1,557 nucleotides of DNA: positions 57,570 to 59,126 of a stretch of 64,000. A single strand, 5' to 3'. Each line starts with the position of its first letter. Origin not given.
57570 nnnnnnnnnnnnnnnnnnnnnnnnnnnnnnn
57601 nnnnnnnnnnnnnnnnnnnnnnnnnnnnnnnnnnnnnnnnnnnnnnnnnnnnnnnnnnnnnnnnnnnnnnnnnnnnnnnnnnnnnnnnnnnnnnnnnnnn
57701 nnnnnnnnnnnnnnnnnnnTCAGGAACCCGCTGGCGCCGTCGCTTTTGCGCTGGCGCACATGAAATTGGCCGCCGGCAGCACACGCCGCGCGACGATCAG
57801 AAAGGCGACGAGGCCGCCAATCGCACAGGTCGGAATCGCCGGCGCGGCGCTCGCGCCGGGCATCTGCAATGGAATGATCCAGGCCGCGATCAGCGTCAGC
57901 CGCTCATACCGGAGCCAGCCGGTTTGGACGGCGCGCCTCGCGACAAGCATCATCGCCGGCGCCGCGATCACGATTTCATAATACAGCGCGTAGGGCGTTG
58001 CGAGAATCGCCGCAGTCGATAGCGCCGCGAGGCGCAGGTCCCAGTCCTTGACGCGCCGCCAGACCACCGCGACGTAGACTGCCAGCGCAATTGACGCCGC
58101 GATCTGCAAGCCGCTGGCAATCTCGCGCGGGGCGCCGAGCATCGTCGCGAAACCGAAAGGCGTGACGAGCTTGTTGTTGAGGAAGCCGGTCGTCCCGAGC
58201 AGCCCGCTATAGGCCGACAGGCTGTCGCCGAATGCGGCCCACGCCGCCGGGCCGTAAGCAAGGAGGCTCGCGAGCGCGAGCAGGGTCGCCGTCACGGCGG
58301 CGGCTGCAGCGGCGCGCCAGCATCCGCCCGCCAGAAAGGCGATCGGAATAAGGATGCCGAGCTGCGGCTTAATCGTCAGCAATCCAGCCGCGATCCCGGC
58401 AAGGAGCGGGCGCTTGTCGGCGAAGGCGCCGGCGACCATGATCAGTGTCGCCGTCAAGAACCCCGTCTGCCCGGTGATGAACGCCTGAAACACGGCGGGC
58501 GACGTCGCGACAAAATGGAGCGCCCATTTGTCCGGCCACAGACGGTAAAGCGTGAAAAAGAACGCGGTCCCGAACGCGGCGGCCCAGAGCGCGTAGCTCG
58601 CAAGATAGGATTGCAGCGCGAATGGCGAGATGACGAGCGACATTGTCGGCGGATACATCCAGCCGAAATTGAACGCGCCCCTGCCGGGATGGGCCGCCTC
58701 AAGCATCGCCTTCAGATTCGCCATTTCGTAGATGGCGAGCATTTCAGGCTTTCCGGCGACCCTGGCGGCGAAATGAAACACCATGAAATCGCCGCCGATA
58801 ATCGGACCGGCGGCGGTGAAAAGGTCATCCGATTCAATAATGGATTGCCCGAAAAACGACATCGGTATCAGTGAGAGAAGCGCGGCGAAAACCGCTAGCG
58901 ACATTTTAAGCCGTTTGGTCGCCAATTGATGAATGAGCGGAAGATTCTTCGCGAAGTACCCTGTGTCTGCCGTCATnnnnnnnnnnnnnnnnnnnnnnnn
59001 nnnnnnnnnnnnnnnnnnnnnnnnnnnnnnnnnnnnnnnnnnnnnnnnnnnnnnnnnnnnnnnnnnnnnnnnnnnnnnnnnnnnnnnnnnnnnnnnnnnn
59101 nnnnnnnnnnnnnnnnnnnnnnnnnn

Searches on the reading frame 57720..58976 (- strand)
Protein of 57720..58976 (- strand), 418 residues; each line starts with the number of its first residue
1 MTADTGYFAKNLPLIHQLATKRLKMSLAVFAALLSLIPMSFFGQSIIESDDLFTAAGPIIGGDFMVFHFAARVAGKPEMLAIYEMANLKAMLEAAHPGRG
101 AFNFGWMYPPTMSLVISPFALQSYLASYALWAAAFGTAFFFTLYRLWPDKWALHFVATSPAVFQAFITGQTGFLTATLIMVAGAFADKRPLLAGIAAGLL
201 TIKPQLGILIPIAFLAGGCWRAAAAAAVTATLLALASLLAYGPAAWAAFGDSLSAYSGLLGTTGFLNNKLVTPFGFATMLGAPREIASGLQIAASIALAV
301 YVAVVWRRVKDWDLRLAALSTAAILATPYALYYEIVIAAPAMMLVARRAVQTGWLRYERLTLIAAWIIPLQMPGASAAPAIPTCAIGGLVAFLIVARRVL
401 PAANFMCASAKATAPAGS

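Call 70: search_protein_families(library=pfam, proteins=[window:57720-58976:-], max_evalue=0.00001)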
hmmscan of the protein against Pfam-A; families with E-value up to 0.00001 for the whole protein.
window:57720-58976:- (418 aa): 1 family
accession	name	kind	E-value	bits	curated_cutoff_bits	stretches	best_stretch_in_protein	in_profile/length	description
PF09594.16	GT87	-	6e-31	108.4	25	1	106-328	1-237/237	Glycosyltransferase family 87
